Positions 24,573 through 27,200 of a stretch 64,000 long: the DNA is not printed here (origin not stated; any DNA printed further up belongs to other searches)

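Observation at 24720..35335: Tandem giant paralogs with mosaic nucleotide identity (possible gene conversion)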

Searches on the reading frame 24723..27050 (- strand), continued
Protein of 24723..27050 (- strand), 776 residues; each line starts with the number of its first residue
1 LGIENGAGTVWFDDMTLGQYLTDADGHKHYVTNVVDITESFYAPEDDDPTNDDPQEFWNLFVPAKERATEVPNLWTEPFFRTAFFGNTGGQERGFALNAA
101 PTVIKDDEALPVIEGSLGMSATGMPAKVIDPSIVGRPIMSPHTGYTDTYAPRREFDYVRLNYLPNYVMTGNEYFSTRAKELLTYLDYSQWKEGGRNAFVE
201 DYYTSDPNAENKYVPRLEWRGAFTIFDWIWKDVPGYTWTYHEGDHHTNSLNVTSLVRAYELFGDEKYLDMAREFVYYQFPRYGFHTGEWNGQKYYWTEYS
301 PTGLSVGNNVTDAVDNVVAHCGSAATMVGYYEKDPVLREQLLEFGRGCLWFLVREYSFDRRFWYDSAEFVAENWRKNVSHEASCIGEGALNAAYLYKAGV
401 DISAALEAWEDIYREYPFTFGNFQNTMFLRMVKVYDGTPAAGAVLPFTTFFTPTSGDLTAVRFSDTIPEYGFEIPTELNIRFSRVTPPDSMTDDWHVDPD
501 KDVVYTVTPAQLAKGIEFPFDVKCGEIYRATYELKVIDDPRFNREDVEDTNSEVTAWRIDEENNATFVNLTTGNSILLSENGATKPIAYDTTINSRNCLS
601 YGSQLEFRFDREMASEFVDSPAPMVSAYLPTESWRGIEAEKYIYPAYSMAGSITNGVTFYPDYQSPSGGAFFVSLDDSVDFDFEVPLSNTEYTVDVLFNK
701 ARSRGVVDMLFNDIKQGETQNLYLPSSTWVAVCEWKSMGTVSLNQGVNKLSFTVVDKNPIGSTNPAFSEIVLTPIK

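Call 60: search_protein_families(library=pfam, proteins=[L005:1189-2496:-, L005:2691-3512:+, L005:3616-4953:+, L005:4999-5916:-, L005:6058-7143:+, L005:7208-8146:-, L005:13028-14374:-, L005:14389-15165:-, L005:15448-16335:-, L005:16456-17448:+], max_evalue=0.00001)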
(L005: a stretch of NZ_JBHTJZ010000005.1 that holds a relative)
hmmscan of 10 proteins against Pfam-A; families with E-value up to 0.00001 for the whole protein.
L005:1189-2496:- (435 aa): 4 families
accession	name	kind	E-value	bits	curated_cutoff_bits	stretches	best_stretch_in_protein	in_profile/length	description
PF03721.20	UDPG_MGDP_dh_N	-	6.1e-57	192.7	27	1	9-186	1-181/187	UDP-glucose/GDP-mannose dehydrogenase family, NAD binding domain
PF00984.24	UDPG_MGDP_dh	-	2.8e-33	114.3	25.4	1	206-298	1-93/94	UDP-glucose/GDP-mannose dehydrogenase family, central domain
PF03720.21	UDPG_MGDP_dh_C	-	3.2e-29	101.8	30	1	322-418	1-102/103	UDP-glucose/GDP-mannose dehydrogenase family, UDP binding domain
PF01266.30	DAO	-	7.7e-08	32.7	27.9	0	11-51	2-45/353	FAD dependent oxidoreductase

L005:2691-3512:+ (273 aa): 1 family
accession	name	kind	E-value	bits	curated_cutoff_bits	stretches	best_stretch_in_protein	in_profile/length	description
PF00483.29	NTP_transferase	-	9.1e-29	101.2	21.2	1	7-263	1-239/245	Nucleotidyl transferase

L005:3616-4953:+ (445 aa): 1 family
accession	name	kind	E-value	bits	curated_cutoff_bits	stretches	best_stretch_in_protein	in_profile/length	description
PF00933.27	Glyco_hydro_3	-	1.9e-87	294.1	27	1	91-414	1-316/316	Glycosyl hydrolase family 3 N terminal domain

L005:4999-5916:- (305 aa): 4 families
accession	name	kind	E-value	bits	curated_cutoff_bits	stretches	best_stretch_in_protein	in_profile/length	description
PF00165.29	HTH_AraC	-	1.5e-17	63.7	26.6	2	198-238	1-41/42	Bacterial regulatory helix-turn-helix proteins, AraC family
PF12833.13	HTH_18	-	7.3e-15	55.5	33.6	1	213-289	3-79/80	Helix-turn-helix domain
PF02311.25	AraC_binding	-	1.5e-08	34.9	21.1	1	31-95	15-79/135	AraC-like ligand binding domain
PF07883.17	Cupin_2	-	6.8e-06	26.1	27.2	0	31-83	10-62/70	Cupin domain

L005:6058-7143:+ (361 aa): 3 families
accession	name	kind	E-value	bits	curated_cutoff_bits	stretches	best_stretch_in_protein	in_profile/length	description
PF01408.29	GFO_IDH_MocA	-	1.2e-28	100.6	24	1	4-121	1-119/120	Oxidoreductase family, NAD-binding Rossmann fold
PF22725.1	GFO_IDH_MocA_C3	-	1.3e-17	64.4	27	1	131-253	2-124/124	GFO/IDH/MocA C-terminal domain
PF02894.22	GFO_IDH_MocA_C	-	1.8e-10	41.4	22.9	1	162-336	31-215/218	Oxidoreductase family, C-terminal alpha/beta domain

L005:7208-8146:- (312 aa): 4 families
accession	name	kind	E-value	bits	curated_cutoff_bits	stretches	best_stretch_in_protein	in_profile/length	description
PF12833.13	HTH_18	-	4.7e-17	62.5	33.6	1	224-302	1-79/80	Helix-turn-helix domain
PF00165.29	HTH_AraC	-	1e-12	48.3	26.6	1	267-300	8-40/42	Bacterial regulatory helix-turn-helix proteins, AraC family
PF07883.17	Cupin_2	-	3.7e-09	36.6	27.2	1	40-104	5-68/70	Cupin domain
PF02311.25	AraC_binding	-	1.6e-07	31.6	21.1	1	48-95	18-65/135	AraC-like ligand binding domain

L005:13028-14374:- (448 aa): 1 family
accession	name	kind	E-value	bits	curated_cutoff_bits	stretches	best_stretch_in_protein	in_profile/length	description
PF02386.22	TrkH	-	1.4e-61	209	27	1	37-433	53-495/502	Cation transport protein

L005:14389-15165:- (258 aa): 2 families
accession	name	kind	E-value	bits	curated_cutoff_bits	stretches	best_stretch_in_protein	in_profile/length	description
PF02254.24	TrkA_N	-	2.4e-28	99.2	23.8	1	43-158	1-116/116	TrkA-N domain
PF02080.26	TrkA_C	-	3.7e-14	52.8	27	1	188-257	4-71/71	TrkA-C domain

L005:15448-16335:- (295 aa): 4 families
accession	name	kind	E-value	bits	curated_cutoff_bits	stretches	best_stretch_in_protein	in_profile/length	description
PF12833.13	HTH_18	-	8.2e-23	80.9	33.6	1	214-292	2-80/80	Helix-turn-helix domain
PF00165.29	HTH_AraC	-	1.3e-16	60.7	26.6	2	200-241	1-42/42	Bacterial regulatory helix-turn-helix proteins, AraC family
PF02311.25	AraC_binding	-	1.5e-06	28.5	21.1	1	35-106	12-83/135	AraC-like ligand binding domain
PF07883.17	Cupin_2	-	4.9e-06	26.6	27.2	1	32-88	4-60/70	Cupin domain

L005:16456-17448:+ (330 aa): 3 families
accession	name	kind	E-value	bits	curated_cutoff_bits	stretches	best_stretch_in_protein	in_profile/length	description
PF01408.29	GFO_IDH_MocA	-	6.3e-31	108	24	1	1-119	1-120/120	Oxidoreductase family, NAD-binding Rossmann fold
PF02894.22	GFO_IDH_MocA_C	-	6.4e-27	95.2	22.9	1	131-325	1-218/218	Oxidoreductase family, C-terminal alpha/beta domain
PF22725.1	GFO_IDH_MocA_C3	-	1.9e-24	86.4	27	1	128-242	2-123/124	GFO/IDH/MocA C-terminal domain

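Call 81: find_encoding_contigs(protein=P0004, flank=10000, max_places=4)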
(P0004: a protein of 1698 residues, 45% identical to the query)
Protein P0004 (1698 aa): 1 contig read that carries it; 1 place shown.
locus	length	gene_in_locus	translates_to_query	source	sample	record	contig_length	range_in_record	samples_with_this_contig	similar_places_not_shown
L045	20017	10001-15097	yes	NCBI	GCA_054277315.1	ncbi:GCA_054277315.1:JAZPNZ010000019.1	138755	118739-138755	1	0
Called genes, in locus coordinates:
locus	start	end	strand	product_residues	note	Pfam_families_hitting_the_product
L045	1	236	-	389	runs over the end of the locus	PF00155:Aminotran_1_2, PF00266:Aminotran_5 (weak), PF01041:DegT_DnrJ_EryC1, PF01053:Cys_Met_Meta_PP (weak)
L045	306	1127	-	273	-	PF02811:PHP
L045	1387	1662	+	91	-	PF06961:DUF1294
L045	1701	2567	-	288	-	PF00395:SLH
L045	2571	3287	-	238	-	PF01261:AP_endonuc_2 (weak)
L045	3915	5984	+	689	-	PF01336:tRNA_anti-codon, PF00152:tRNA-synt_2, PF02938:GAD, PF02686:GatC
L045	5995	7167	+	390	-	PF01425:Amidase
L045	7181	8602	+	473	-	PF02934:GatB_N, PF02637:GatB_Yqey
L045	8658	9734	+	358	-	PF00710:Asparaginase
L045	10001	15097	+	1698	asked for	PF02018:CBM_4_9, PF26182:Ig_NUP210_5th (faint), PF02368:Big_2, PF26918:Ig_Eae (weak), PF00395:SLH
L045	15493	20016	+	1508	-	?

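Call 83: find_encoding_contigs(protein=P0005, flank=10000, max_places=4)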
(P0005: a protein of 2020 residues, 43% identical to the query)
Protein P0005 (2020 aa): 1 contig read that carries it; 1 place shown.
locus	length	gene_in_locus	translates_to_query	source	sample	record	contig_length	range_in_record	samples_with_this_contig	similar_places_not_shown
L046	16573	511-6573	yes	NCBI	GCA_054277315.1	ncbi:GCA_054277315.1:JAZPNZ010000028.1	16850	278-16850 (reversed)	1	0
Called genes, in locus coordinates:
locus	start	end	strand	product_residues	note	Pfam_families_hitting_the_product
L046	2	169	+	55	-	?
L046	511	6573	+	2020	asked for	PF02018:CBM_4_9 (faint), PF02368:Big_2, PF26918:Ig_Eae (weak), PF00395:SLH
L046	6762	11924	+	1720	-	PF02018:CBM_4_9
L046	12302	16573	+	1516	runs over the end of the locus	?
